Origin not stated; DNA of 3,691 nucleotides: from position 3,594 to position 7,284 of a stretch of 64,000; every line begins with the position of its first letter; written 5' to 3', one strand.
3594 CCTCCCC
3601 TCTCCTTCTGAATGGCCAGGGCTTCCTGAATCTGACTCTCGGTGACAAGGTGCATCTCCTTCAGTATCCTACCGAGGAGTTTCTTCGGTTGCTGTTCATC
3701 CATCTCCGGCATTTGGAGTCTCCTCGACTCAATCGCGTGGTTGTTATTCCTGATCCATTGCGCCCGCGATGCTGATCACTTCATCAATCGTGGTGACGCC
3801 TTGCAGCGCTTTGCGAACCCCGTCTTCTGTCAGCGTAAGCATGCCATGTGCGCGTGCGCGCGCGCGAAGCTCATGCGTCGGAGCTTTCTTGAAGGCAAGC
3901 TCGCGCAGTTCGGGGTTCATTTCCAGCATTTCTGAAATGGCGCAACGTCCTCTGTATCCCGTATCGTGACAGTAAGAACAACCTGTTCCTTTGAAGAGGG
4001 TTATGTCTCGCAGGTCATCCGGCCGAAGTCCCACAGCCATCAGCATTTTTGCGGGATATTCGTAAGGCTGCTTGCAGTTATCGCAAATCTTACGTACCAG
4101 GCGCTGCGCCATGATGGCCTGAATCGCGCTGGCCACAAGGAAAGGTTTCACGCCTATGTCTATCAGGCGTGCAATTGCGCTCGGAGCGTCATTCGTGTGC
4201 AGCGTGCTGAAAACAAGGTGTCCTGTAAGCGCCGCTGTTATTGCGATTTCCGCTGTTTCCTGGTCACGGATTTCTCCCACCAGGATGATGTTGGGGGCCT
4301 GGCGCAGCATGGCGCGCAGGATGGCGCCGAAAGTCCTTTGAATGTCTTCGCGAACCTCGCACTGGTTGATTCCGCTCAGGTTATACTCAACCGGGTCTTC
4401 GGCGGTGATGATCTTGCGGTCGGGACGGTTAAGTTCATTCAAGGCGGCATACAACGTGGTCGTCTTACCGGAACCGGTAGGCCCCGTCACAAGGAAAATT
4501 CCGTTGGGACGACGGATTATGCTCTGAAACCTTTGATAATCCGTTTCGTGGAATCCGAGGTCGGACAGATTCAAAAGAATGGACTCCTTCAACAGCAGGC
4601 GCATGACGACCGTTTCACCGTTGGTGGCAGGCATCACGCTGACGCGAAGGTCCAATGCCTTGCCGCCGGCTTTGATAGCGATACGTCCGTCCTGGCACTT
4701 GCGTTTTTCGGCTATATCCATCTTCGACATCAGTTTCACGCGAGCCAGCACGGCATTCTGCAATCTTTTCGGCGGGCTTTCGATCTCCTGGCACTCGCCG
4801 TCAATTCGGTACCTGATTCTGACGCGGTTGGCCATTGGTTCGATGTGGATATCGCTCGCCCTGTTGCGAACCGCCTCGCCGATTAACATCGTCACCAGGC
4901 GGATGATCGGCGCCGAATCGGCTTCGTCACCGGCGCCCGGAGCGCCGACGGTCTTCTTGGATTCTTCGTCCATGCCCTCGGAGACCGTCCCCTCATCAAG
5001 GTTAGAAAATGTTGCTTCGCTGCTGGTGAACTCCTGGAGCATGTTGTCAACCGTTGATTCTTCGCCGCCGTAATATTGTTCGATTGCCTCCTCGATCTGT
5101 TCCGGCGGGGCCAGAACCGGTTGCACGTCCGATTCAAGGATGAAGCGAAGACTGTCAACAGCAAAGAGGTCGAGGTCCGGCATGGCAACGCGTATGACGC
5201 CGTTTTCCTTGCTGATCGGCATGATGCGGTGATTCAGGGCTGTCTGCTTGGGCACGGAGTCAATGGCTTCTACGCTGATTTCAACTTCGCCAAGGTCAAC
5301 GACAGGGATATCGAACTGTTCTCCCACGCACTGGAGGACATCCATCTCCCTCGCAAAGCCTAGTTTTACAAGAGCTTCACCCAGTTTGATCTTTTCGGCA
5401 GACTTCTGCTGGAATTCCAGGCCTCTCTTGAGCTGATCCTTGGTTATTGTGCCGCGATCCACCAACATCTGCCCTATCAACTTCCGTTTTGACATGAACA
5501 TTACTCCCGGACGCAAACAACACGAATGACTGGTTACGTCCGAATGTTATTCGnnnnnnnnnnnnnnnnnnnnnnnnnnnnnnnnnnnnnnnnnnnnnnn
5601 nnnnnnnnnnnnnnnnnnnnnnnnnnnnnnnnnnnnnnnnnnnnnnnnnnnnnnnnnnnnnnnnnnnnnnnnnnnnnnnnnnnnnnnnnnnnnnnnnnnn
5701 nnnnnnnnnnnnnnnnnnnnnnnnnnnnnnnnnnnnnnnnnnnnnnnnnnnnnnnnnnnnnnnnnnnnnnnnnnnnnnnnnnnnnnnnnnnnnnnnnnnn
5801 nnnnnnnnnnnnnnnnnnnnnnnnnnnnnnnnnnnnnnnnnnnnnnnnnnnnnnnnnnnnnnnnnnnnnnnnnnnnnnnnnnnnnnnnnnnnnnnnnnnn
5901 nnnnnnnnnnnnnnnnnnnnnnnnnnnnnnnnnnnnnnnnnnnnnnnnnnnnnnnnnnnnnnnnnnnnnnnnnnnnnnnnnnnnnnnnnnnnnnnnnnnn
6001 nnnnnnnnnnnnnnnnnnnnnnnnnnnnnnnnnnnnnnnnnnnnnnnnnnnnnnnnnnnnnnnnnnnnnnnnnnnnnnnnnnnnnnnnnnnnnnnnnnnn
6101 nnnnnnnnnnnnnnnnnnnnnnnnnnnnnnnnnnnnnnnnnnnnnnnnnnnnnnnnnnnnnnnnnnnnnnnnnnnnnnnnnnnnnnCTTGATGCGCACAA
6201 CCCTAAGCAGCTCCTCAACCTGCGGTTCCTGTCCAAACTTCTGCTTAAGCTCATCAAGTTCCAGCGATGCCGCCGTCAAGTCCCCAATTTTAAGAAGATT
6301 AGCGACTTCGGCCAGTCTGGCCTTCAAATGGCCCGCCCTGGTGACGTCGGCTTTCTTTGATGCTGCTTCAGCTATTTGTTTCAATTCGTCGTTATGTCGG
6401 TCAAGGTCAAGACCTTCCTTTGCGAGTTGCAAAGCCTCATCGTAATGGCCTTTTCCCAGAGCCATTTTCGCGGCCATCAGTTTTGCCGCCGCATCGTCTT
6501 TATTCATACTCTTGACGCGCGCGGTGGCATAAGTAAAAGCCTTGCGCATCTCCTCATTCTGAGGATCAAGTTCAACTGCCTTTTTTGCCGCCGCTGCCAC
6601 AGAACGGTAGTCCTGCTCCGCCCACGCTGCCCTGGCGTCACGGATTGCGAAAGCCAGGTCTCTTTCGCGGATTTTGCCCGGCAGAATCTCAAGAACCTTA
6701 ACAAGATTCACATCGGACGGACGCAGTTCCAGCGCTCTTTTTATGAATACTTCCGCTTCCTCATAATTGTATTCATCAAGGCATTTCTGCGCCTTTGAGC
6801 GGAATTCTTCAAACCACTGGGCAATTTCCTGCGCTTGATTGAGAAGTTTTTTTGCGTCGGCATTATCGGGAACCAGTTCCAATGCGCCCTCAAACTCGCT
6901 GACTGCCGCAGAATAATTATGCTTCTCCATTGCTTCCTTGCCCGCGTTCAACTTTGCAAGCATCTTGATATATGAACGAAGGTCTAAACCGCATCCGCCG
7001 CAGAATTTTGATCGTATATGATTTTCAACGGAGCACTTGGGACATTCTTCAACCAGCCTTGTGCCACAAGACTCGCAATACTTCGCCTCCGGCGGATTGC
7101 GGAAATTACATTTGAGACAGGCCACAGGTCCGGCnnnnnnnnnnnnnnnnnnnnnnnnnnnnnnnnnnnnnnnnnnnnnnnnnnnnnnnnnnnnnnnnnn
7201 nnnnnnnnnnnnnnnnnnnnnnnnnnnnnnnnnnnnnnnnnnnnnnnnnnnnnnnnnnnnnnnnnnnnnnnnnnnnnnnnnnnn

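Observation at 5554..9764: Ser/Thr kinase with two zinc ribbons, TPRs and a C-terminal FGE-type domain, next to a sulfatase with a non-canonical C-V-S-A-R maturation motif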

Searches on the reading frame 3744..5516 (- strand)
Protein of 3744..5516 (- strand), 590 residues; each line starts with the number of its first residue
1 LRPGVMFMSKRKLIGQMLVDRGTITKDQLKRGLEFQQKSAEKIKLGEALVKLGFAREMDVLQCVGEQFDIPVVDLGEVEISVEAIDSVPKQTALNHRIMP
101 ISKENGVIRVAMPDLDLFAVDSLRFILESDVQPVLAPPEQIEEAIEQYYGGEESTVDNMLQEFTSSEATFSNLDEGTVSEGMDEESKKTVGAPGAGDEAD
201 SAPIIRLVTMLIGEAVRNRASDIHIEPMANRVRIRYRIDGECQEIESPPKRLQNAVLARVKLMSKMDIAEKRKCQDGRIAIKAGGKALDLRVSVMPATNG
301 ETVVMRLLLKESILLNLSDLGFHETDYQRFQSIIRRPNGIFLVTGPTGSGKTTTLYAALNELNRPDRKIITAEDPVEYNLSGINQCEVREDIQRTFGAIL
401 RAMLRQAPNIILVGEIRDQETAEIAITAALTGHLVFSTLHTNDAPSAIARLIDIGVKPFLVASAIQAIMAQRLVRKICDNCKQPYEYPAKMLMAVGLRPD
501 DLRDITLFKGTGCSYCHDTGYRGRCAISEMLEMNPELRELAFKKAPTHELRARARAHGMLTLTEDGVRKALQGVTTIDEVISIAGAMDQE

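Call 6: search_protein_families(library=pfam, proteins=[window:3744-5516:-], max_evalue=0.001)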
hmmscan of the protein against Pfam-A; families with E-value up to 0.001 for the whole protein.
window:3744-5516:- (590 aa): 6 families
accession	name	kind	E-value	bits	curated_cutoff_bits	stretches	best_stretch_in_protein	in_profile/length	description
PF00437.27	T2SSE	-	1.8e-132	441.9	24.9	1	198-581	2-369/370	Type II/IV secretion system protein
PF05157.20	MshEN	-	3e-21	75.6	23.1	1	68-154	1-89/90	MshEN domain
PF13401.12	AAA_22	-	5.4e-05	24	27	1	337-397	4-59/130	AAA domain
PF25199.1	nSTAND_NTPase5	-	0.00011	22.5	34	1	336-381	39-85/145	Novel STAND NTPase 5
PF13191.12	AAA_16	-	0.00012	23.1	32.6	1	336-432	23-110/167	AAA ATPase domain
PF13555.12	AAA_29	-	0.00093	19.3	27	0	327-358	12-42/61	P-loop containing region of AAA domain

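Call 81: search_protein_families(library=padloc, proteins=[window:3744-5516:-], max_evalue=0.001)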
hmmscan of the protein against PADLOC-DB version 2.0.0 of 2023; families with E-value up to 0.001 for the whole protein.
window:3744-5516:- (590 aa): 1 family
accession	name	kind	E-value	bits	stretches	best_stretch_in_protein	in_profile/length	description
PDLC04140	mad8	-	6.6e-05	20.6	1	337-375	26-67/314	mads_8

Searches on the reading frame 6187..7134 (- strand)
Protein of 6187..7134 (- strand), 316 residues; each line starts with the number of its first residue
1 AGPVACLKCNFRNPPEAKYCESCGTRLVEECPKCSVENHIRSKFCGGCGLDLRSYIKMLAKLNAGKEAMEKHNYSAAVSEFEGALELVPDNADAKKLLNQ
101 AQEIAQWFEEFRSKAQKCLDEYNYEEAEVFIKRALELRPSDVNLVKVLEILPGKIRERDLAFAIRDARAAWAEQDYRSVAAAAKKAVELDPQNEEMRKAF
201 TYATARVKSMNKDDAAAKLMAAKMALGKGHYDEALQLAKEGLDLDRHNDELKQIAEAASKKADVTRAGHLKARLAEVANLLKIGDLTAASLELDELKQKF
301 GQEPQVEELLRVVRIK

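Call 77: find_homologous_proteins(query=window:6187-7134:-, max_evalue=0.00001)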
Query window:6187-7134:-: 6149 candidates shared short words with the query, none scored E <= 0.00001.
